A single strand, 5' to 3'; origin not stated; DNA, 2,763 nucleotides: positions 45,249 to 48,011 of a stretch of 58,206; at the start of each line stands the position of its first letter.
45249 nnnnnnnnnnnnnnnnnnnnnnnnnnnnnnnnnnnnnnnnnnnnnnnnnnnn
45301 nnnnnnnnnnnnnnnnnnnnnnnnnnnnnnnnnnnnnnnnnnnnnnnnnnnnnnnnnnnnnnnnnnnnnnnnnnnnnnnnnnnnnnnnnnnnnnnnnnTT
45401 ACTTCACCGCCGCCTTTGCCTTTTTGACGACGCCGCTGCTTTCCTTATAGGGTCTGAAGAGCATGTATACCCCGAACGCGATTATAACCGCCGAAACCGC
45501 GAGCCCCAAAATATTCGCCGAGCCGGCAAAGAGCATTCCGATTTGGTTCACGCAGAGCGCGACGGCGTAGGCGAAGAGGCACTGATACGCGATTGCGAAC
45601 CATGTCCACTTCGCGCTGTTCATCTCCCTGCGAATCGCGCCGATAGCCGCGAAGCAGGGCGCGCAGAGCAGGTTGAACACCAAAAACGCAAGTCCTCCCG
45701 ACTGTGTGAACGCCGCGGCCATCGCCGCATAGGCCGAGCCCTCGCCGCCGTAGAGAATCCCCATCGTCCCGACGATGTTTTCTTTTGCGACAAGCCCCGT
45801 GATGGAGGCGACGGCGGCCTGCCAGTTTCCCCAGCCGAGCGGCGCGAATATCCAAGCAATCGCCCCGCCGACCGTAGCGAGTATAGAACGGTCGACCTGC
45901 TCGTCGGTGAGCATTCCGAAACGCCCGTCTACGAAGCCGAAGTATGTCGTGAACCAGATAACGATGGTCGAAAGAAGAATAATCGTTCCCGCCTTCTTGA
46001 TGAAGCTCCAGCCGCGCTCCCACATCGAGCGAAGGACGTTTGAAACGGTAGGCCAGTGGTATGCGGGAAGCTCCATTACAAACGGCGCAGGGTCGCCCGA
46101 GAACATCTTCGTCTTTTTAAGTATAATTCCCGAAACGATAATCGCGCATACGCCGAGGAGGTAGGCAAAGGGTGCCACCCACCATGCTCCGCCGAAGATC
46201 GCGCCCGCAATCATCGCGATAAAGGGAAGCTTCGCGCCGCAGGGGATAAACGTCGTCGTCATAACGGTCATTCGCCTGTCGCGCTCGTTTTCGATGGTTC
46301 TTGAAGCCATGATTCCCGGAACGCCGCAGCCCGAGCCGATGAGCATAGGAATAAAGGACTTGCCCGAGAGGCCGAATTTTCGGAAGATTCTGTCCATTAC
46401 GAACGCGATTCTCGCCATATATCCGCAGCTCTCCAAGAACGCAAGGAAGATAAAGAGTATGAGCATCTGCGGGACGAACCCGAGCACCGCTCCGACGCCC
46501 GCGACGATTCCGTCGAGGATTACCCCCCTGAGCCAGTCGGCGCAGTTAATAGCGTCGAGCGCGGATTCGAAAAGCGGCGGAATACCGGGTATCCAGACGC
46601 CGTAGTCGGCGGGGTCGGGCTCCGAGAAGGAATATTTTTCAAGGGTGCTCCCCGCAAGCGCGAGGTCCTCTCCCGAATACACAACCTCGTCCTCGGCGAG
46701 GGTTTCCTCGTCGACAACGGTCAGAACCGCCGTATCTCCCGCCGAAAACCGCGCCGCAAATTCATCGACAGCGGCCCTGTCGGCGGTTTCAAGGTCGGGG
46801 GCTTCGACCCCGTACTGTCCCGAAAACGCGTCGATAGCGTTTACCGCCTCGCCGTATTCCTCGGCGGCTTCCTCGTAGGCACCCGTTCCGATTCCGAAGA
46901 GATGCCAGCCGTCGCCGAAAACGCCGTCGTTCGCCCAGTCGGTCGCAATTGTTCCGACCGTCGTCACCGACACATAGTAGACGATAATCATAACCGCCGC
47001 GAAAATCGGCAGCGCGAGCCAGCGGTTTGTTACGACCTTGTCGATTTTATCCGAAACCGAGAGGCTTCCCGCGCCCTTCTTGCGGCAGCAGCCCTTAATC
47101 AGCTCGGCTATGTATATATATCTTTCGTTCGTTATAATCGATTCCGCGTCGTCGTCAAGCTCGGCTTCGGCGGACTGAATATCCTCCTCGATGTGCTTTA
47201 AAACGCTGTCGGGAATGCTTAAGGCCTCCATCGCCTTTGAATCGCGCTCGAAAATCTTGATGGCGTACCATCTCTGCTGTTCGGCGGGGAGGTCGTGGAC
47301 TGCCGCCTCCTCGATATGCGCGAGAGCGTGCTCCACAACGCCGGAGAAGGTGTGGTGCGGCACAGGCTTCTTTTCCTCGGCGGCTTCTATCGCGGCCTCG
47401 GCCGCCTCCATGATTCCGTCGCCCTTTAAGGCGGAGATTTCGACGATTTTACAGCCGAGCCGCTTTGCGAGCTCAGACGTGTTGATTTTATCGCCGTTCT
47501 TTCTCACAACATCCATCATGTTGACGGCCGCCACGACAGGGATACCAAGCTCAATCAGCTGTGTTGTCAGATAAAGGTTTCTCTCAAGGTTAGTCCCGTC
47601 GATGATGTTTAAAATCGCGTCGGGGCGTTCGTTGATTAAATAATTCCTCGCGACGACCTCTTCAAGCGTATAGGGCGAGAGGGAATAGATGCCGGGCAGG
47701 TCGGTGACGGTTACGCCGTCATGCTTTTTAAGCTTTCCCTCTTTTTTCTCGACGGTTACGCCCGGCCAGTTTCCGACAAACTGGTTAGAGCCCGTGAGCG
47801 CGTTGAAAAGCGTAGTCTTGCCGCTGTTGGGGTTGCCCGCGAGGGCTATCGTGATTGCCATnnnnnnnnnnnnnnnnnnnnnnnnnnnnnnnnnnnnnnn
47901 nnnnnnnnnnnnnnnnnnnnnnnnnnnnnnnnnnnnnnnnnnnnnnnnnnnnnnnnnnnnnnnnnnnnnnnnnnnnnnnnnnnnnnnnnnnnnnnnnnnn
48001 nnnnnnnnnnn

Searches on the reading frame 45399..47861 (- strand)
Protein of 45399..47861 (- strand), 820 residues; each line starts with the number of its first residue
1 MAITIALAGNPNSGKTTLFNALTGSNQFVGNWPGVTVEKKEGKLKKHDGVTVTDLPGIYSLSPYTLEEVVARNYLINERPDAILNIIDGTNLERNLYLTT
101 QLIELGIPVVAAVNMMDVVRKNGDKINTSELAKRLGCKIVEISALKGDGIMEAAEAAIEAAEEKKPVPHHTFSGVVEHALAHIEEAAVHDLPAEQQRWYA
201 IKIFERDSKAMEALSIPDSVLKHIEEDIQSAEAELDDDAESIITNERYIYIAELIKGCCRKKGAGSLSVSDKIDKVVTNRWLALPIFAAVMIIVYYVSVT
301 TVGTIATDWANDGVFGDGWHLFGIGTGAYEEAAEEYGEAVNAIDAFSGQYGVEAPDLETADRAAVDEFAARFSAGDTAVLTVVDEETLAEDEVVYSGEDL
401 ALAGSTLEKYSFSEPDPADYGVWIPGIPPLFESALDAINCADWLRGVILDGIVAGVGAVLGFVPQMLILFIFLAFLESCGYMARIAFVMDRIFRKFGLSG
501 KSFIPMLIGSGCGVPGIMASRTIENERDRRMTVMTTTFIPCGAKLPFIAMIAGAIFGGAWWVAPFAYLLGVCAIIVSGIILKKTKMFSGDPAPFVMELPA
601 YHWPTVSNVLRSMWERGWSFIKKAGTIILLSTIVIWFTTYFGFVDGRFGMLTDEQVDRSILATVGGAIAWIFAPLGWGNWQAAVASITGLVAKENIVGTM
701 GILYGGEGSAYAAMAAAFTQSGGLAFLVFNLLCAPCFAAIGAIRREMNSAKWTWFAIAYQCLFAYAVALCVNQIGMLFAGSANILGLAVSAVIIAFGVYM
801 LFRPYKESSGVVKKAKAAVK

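Call 9: search_protein_families(library=pfam, proteins=[window:45399-47861:-])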
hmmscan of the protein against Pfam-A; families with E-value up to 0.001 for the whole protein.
window:45399-47861:- (820 aa): 5 families
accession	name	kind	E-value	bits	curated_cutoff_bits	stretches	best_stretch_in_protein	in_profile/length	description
PF02421.24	FeoB_N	-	2e-65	219.5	27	1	3-155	1-154/156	Ferrous iron transport protein B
PF07670.19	Gate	-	5.1e-36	123.7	29.6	2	460-554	2-103/104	Nucleoside recognition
PF07664.17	FeoB_C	-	5.2e-21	74.6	26.6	1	565-616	3-54/54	Ferrous iron transport protein B C terminus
PF17910.6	FeoB_Cyto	-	1.2e-19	71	23.4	1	173-259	2-89/90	FeoB cytosolic helical domain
PF01926.29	MMR_HSR1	-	1.9e-19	70.3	21.9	1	4-114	1-112/113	50S ribosome-binding GTPase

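Call 10: find_encoding_contigs(protein=window:45399-47861:-, flank=10000, max_places=10)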
Protein window:45399-47861:- (820 aa): no gene with exactly this product is on record in the collection.

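Call 13: find_homologous_proteins(query=window:45399-47861:-, max_evalue=1e-100)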
Query window:45399-47861:- (820 aa): 8000 proteins with E <= 1e-100 among 8000 candidates; the best 120 are listed.
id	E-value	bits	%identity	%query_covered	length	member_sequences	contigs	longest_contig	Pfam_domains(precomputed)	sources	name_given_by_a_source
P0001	0.0e+0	1717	91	99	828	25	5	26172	PF01926.30,PF07664.18,PF02421.25,PF17910.7,PF07670.20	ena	-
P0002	0.0e+0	1682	90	99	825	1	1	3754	PF01926.30,PF07664.18,PF02421.25,PF17910.7,PF07670.20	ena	-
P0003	0.0e+0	1680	90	99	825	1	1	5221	PF01926.30,PF07664.18,PF02421.25,PF17910.7,PF07670.20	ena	-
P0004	0.0e+0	1678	89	99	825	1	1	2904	PF01926.30,PF07664.18,PF02421.25,PF17910.7,PF07670.20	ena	-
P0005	0.0e+0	1676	90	99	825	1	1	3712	PF01926.30,PF07664.18,PF02421.25,PF17910.7,PF07670.20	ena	-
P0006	0.0e+0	1672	89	100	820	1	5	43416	PF01926.30,PF07664.18,PF02421.25,PF17910.7,PF07670.20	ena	-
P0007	0.0e+0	1672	89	100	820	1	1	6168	PF01926.30,PF07664.18,PF02421.25,PF17910.7,PF07670.20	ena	-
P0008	0.0e+0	1670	88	100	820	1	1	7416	PF01926.30,PF07664.18,PF02421.25,PF17910.7,PF07670.20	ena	-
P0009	0.0e+0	1670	88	100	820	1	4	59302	PF01926.30,PF07664.18,PF02421.25,PF17910.7,PF07670.20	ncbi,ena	-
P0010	0.0e+0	1641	87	100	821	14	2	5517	PF01926.30,PF07664.18,PF02421.25,PF17910.7,PF07670.20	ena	-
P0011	0.0e+0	1626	87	100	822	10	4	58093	PF01926.30,PF07664.18,PF02421.25,PF17910.7,PF07670.20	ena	-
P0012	0.0e+0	1613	86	100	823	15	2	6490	PF01926.30,PF07664.18,PF02421.25,PF17910.7,PF07670.20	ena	-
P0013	0.0e+0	1607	86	100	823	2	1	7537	PF01926.30,PF07664.18,PF02421.25,PF17910.7,PF07670.20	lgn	-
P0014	0.0e+0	1557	82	100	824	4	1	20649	PF01926.30,PF07664.18,PF02421.25,PF17910.7,PF07670.20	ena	-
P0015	0.0e+0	1554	83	100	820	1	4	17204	PF01926.30,PF07664.18,PF02421.25,PF17910.7,PF07670.20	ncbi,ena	-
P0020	0.0e+0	1542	81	100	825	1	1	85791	PF01926.30,PF07664.18,PF02421.25,PF17910.7,PF07670.20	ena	-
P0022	0.0e+0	1532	82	100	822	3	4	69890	PF01926.30,PF07664.18,PF02421.25,PF17910.7,PF07670.20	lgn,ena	-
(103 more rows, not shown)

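Call 14: find_encoding_contigs(protein=P0009, flank=10000, max_places=4)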
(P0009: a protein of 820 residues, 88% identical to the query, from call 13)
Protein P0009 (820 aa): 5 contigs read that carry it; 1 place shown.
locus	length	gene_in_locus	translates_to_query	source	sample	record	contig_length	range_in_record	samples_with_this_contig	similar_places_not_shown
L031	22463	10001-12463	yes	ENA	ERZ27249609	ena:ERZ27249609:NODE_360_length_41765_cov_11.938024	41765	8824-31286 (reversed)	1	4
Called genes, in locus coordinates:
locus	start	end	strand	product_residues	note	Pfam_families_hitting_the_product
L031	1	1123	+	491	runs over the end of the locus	PF12161:HsdM_N, PF05175:MTS (faint), PF02384:N6_Mtase, PF07669:Eco57I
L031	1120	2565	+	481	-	PF01420:Methylase_S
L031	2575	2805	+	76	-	-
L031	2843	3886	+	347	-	-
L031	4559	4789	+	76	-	-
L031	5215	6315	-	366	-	PF14286:DHHW (faint)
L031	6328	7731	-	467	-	PF03062:MBOAT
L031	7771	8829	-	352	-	-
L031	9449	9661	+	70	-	PF04023:FeoA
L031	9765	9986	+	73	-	PF04023:FeoA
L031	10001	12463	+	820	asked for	PF01926:MMR_HSR1, PF02421:FeoB_N, PF17910:FeoB_Cyto, PF07670:Gate, PF07664:FeoB_C, PF07670:Gate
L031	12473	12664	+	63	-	PF12669:FeoB_associated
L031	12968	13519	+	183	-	PF07638:Sigma70_ECF (faint), PF04542:Sigma70_r2, PF08281:Sigma70_r4_2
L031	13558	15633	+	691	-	PF09826:Beta_propel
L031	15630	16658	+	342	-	PF00483:NTP_transferase (faint), PF12804:NTP_transf_3 (weak)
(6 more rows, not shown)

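Call 15: find_encoding_contigs(protein=P0001, flank=10000, max_places=4)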
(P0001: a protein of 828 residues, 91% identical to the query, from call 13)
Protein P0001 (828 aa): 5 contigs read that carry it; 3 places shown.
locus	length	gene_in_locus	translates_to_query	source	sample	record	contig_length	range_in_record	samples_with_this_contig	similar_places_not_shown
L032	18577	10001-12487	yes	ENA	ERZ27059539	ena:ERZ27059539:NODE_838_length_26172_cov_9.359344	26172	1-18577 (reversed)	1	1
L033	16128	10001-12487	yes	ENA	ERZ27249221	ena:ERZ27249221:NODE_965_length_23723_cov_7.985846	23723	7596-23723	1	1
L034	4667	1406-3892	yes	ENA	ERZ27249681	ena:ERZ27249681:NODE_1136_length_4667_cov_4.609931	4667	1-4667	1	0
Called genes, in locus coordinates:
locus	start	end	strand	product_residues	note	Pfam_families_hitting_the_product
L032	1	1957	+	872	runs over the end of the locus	PF00171:Aldedh, PF00465:Fe-ADH, PF13685:Fe-ADH_2 (weak), PF25137:ADH_Fe_C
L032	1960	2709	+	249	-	PF01636:APH, PF01163:RIO1 (faint), PF19974:TCAD9 (weak)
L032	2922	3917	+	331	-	PF18152:DAHP_snth_FXD, PF00793:DAHP_synth_1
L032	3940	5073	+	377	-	PF00800:PDT, PF01842:ACT (faint)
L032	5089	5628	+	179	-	PF12822:ECF_trnsprt, PF02632:BioY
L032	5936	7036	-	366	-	PF14286:DHHW (faint)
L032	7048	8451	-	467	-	PF03062:MBOAT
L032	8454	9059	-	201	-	-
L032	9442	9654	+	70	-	PF04023:FeoA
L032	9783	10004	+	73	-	PF04023:FeoA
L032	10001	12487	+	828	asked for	PF01926:MMR_HSR1, PF02421:FeoB_N, PF17910:FeoB_Cyto, PF07670:Gate, PF07664:FeoB_C, PF07670:Gate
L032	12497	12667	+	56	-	PF12669:FeoB_associated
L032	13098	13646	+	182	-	PF07638:Sigma70_ECF (weak), PF04542:Sigma70_r2 (weak), PF08281:Sigma70_r4_2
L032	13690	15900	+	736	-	-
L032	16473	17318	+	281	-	-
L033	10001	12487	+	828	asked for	PF01926:MMR_HSR1, PF02421:FeoB_N, PF17910:FeoB_Cyto, PF07670:Gate, PF07664:FeoB_C, PF07670:Gate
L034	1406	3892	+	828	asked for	PF01926:MMR_HSR1, PF02421:FeoB_N, PF17910:FeoB_Cyto, PF07670:Gate, PF07664:FeoB_C, PF07670:Gate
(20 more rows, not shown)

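Call 31: find_encoding_contigs(protein=P0006, flank=10000, max_places=3)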
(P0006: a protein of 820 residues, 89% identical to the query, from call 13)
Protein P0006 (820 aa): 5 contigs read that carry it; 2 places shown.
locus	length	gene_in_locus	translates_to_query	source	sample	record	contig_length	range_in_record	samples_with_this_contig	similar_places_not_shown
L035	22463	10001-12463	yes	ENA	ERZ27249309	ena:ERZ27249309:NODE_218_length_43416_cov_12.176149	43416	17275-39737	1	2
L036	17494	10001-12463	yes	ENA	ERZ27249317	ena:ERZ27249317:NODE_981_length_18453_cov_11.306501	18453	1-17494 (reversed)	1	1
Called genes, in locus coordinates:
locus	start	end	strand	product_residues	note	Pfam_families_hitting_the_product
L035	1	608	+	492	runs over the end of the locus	PF01420:Methylase_S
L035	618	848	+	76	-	-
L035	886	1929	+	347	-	PF05014:Nuc_deoxyrib_tr (weak)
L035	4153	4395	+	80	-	-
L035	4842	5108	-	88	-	-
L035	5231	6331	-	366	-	PF14286:DHHW (faint)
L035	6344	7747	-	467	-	PF03062:MBOAT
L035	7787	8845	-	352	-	-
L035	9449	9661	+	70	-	PF04023:FeoA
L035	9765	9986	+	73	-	PF04023:FeoA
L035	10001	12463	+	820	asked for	PF01926:MMR_HSR1, PF02421:FeoB_N, PF17910:FeoB_Cyto, PF07670:Gate, PF07664:FeoB_C, PF07670:Gate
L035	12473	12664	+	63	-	PF12669:FeoB_associated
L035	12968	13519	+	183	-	PF07638:Sigma70_ECF (faint), PF04542:Sigma70_r2, PF08281:Sigma70_r4_2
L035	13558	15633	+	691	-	PF09826:Beta_propel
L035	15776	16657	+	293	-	PF00483:NTP_transferase (faint), PF12804:NTP_transf_3 (weak)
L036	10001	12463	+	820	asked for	PF01926:MMR_HSR1, PF02421:FeoB_N, PF17910:FeoB_Cyto, PF07670:Gate, PF07664:FeoB_C, PF07670:Gate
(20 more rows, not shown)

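Call 32: find_encoding_contigs(protein=P0011, flank=10000, max_places=3)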
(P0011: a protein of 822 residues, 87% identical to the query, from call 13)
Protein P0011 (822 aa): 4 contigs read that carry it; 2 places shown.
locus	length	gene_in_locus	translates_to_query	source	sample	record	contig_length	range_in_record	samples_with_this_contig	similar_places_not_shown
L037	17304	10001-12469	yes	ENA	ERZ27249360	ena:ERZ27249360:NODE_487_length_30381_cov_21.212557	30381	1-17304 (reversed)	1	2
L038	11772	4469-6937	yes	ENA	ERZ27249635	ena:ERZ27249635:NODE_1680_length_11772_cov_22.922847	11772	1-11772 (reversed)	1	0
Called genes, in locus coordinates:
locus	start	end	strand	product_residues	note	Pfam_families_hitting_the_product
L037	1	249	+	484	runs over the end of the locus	-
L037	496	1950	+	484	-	PF01547:SBP_bac_1, PF13416:SBP_bac_8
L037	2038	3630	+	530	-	-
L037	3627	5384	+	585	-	PF04616:Glyco_hydro_43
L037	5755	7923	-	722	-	-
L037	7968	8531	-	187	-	PF07638:Sigma70_ECF (weak), PF04542:Sigma70_r2, PF08281:Sigma70_r4_2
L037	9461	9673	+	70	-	PF04023:FeoA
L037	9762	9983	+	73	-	PF04023:FeoA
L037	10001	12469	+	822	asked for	PF01926:MMR_HSR1, PF02421:FeoB_N, PF17910:FeoB_Cyto, PF07670:Gate, PF07664:FeoB_C, PF07670:Gate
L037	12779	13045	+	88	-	-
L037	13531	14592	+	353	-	-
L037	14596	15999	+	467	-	PF03062:MBOAT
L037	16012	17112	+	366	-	PF14286:DHHW (faint)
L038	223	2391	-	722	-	-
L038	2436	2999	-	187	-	PF07638:Sigma70_ECF (weak), PF04542:Sigma70_r2, PF08281:Sigma70_r4_2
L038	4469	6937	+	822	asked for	PF01926:MMR_HSR1, PF02421:FeoB_N, PF17910:FeoB_Cyto, PF07670:Gate, PF07664:FeoB_C, PF07670:Gate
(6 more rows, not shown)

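Call 60: list_cluster_members(proteins=[P0001, P0010, P0012])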
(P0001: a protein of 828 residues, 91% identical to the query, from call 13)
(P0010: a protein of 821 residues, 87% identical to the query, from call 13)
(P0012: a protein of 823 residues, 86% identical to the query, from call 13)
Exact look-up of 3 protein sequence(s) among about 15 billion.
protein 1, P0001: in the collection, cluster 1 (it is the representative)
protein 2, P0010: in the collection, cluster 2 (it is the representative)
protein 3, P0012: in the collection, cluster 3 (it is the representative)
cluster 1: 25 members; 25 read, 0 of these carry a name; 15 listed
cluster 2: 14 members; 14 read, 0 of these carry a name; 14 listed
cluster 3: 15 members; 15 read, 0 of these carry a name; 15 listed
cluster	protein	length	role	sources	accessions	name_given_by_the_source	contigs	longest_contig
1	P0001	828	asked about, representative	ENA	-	-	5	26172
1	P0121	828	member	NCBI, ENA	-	-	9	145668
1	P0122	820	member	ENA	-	-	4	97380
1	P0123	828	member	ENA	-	-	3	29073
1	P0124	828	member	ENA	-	-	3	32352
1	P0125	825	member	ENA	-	-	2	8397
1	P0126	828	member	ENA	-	-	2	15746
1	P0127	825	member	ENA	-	-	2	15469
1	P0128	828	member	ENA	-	-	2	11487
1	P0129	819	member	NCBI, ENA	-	-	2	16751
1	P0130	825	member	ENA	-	-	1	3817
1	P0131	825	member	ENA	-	-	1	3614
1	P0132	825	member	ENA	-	-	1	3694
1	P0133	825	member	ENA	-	-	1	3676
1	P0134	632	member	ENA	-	-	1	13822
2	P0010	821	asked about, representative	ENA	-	-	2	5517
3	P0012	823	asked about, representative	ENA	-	-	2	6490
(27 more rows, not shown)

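Call 78: find_encoding_contigs(protein=P0134, flank=10000, max_places=3)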
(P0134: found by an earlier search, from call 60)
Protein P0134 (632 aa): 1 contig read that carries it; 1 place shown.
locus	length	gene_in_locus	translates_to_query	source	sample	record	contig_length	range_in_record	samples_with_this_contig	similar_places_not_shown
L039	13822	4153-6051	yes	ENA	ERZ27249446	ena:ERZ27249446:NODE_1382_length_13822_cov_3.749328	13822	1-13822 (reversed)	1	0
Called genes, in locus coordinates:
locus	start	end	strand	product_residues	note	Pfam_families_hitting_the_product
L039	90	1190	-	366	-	PF14286:DHHW (faint)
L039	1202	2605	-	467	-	PF03062:MBOAT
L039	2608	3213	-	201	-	-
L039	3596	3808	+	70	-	PF04023:FeoA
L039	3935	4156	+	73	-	PF04023:FeoA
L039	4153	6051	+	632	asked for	PF01926:MMR_HSR1, PF02421:FeoB_N, PF17910:FeoB_Cyto, PF07670:Gate, PF07664:FeoB_C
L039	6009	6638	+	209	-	PF07670:Gate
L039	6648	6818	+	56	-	PF12669:FeoB_associated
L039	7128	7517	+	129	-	PF20251:Big_14 (weak)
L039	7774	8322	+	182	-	PF07638:Sigma70_ECF (weak), PF04542:Sigma70_r2 (weak), PF08281:Sigma70_r4_2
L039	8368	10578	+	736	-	PF09826:Beta_propel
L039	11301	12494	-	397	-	PF00155:Aminotran_1_2, PF12897:Asp_aminotransf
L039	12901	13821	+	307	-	?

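Call 79: find_encoding_contigs(protein=P0020, flank=10000, max_places=2)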
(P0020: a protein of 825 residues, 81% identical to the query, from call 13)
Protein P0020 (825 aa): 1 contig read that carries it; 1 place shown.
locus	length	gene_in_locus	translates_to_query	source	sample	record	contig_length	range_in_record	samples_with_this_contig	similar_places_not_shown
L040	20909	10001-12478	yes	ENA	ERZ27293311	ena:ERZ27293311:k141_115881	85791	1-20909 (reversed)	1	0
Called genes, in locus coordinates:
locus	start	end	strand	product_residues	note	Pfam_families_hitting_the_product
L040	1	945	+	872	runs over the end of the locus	PF00171:Aldedh, PF00465:Fe-ADH, PF13685:Fe-ADH_2 (weak), PF25137:ADH_Fe_C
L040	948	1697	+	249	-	PF01636:APH, PF01163:RIO1 (faint), PF19974:TCAD9 (weak)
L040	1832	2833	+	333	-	PF18152:DAHP_snth_FXD, PF00793:DAHP_synth_1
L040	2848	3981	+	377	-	PF01817:CM_2 (weak), PF00800:PDT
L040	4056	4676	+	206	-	PF13630:SdpI (weak)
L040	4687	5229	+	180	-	PF02632:BioY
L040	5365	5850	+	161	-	PF17723:RHH_8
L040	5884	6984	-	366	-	PF14286:DHHW (weak)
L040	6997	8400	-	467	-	PF03062:MBOAT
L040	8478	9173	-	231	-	-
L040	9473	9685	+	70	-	PF04023:FeoA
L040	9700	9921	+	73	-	PF04023:FeoA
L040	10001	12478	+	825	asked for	PF01926:MMR_HSR1, PF02421:FeoB_N, PF17910:FeoB_Cyto, PF07670:Gate, PF07664:FeoB_C, PF07670:Gate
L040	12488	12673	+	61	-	PF12669:FeoB_associated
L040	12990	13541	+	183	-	PF07638:Sigma70_ECF (weak), PF04542:Sigma70_r2, PF08281:Sigma70_r4_2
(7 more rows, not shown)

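Call 80: find_encoding_contigs(protein=P0022, flank=10000, max_places=2)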
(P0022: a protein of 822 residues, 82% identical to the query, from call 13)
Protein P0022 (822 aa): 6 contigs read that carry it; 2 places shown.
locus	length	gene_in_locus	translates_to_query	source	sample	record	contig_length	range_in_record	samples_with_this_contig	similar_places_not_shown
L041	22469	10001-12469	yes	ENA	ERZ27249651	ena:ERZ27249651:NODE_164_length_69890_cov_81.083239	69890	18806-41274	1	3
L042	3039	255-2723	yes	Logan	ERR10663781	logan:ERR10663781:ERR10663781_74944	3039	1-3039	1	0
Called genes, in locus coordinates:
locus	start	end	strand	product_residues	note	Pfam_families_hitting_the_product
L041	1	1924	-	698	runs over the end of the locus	PF03176:MMPL, PF00873:ACR_tran (faint), PF03176:MMPL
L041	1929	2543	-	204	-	PF03729:DUF308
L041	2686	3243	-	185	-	PF00440:TetR_N, PF14278:TetR_C_8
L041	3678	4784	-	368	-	PF20251:Big_14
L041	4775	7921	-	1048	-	PF05569:Peptidase_M56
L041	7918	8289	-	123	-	PF01047:MarR (weak), PF03965:Penicillinase_R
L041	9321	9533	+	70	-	PF04023:FeoA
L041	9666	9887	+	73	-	PF04023:FeoA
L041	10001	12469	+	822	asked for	PF01926:MMR_HSR1, PF02421:FeoB_N, PF17910:FeoB_Cyto, PF07670:Gate, PF07664:FeoB_C, PF07670:Gate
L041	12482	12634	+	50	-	PF12669:FeoB_associated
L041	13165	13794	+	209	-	PF13476:AAA_23 (weak), PF00005:ABC_tran, PF13304:AAA_21 (faint)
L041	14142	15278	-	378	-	PF01168:Ala_racemase_N, PF00842:Ala_racemase_C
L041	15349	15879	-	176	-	PF06908:YpsA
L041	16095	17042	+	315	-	PF03816:LytR_cpsA_psr (weak)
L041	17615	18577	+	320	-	PF00561:Abhydrolase_1 (weak), PF12146:Hydrolase_4 (weak)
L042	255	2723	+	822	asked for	PF01926:MMR_HSR1, PF02421:FeoB_N, PF17910:FeoB_Cyto, PF07670:Gate, PF07664:FeoB_C, PF07670:Gate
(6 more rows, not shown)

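Call 84: find_encoding_contigs(protein=P0003, flank=10000, max_places=3)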
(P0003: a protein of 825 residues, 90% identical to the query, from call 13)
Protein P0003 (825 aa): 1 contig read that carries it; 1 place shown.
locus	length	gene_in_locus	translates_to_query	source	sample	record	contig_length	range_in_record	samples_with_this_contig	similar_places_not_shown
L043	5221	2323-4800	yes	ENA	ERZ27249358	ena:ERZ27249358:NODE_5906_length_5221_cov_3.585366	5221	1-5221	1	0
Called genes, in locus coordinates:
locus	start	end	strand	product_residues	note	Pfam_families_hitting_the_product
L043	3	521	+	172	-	?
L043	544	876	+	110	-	PF04545:Sigma70_r4, PF01381:HTH_3 (weak)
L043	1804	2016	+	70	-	PF04023:FeoA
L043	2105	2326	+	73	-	PF04023:FeoA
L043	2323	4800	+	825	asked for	PF01926:MMR_HSR1, PF02421:FeoB_N, PF17910:FeoB_Cyto, PF07670:Gate, PF07664:FeoB_C, PF07670:Gate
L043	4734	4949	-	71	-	-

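Call 85: find_encoding_contigs(protein=P0002, flank=10000, max_places=3)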
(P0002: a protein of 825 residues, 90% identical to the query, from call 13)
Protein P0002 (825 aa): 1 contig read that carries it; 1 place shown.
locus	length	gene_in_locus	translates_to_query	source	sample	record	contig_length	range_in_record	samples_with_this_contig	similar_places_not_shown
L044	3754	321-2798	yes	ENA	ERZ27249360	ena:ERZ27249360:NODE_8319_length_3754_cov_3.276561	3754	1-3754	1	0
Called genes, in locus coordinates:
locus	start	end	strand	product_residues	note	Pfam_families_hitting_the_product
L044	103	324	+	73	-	PF04023:FeoA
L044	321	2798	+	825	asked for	PF01926:MMR_HSR1, PF02421:FeoB_N, PF17910:FeoB_Cyto, PF07670:Gate, PF07664:FeoB_C, PF07670:Gate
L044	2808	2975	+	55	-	PF12669:FeoB_associated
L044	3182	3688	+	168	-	-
